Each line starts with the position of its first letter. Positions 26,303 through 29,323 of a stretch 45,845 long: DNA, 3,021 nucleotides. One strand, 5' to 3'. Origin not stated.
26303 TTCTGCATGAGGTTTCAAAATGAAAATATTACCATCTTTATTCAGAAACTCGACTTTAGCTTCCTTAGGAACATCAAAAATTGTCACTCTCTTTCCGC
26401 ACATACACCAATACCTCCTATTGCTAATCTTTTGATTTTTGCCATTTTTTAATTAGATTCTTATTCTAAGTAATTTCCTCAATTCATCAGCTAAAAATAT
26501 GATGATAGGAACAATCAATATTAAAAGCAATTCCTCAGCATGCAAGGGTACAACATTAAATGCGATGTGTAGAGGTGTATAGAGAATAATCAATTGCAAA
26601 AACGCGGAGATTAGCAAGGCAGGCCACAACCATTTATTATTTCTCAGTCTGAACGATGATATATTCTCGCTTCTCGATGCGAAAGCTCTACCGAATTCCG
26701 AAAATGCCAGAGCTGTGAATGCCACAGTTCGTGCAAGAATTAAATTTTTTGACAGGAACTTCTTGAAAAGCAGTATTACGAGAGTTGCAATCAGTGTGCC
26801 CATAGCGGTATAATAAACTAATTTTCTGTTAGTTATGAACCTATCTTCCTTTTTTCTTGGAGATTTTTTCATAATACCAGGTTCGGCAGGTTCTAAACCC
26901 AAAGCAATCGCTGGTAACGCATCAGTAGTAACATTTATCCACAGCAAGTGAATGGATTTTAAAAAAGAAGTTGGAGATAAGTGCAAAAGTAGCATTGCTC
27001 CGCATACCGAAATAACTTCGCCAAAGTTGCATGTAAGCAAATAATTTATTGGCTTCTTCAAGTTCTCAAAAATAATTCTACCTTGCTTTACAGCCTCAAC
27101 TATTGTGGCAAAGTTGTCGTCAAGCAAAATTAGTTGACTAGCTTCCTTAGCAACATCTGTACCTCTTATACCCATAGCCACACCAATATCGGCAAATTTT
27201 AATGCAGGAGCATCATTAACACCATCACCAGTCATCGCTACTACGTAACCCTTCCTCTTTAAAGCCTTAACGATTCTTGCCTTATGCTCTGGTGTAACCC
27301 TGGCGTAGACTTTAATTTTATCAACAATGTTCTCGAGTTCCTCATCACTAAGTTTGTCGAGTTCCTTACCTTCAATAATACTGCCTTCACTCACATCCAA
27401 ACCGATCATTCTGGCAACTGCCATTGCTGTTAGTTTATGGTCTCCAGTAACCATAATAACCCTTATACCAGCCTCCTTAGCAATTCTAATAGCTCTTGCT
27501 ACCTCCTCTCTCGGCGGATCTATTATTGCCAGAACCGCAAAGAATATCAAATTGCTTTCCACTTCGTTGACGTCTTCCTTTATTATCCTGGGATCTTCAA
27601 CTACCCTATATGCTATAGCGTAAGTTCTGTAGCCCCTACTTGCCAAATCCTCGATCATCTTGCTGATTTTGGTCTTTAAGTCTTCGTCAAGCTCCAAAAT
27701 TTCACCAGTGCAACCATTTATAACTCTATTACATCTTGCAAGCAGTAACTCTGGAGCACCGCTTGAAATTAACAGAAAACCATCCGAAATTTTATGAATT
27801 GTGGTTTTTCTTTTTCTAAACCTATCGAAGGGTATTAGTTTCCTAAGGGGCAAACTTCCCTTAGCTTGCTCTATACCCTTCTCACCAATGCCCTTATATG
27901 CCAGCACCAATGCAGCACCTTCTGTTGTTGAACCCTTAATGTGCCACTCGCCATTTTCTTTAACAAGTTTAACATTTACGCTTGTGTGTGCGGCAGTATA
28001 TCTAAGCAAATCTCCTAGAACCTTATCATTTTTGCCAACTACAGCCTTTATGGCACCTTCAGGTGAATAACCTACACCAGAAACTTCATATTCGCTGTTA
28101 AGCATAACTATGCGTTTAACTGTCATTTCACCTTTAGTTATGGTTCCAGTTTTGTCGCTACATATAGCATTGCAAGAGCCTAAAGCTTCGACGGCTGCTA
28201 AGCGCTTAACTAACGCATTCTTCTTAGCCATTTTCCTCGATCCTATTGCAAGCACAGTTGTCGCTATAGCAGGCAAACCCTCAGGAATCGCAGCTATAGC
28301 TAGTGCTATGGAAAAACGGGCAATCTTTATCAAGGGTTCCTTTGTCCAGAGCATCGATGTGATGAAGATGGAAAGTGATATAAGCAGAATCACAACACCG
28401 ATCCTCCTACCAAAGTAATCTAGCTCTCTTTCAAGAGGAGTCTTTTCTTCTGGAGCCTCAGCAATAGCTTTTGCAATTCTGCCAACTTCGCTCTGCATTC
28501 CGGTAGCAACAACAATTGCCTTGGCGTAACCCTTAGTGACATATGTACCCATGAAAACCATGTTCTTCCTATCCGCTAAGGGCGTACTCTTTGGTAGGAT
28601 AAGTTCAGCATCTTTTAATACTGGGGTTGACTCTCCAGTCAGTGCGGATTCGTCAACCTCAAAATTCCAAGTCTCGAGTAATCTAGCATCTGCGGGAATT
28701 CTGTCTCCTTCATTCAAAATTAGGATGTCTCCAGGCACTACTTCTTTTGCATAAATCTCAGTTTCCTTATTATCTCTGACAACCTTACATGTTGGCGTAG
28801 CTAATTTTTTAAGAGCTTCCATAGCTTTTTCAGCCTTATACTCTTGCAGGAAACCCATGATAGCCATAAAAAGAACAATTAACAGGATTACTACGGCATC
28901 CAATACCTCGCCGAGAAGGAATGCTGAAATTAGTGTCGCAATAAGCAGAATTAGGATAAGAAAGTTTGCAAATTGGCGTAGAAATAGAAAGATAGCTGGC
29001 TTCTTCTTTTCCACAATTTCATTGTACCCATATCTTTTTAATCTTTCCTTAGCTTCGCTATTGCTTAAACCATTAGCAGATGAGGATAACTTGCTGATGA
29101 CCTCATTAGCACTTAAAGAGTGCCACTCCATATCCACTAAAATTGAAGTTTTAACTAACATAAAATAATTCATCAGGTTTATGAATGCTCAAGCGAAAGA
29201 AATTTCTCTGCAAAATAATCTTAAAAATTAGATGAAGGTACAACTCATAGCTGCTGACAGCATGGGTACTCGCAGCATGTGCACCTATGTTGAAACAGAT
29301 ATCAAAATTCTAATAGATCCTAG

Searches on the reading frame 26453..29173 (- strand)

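Call 48: search_protein_families(library=pfam, proteins=[window:26453-29173:-], max_evalue=0.00001)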
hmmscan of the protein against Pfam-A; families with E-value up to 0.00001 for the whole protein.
window:26453-29173:- (906 aa): 6 families
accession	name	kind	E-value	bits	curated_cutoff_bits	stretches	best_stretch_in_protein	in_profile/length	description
PF00122.25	E1-E2_ATPase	-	5.4e-58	195.9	28.1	1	124-318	2-181/181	E1-E2 ATPase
PF00689.26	Cation_ATPase_C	-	6.9e-43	146.9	27.3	1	737-902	3-175/175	Cation transporting ATPase, C-terminus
PF00702.32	Hydrolase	-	1.1e-22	81.8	26.4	1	335-662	2-191/191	haloacid dehalogenase-like hydrolase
PF00690.31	Cation_ATPase_N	-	1.7e-21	76.1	20.4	1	17-83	1-69/69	Cation transporter/ATPase, N-terminus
PF13246.12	Cation_ATPase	-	8.9e-13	48.5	21.7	1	402-483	9-90/91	Cation transport ATPase (P-type)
PF08282.18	Hydrolase_3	-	8.7e-06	26.1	20.9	0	635-692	196-252/255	haloacid dehalogenase-like hydrolase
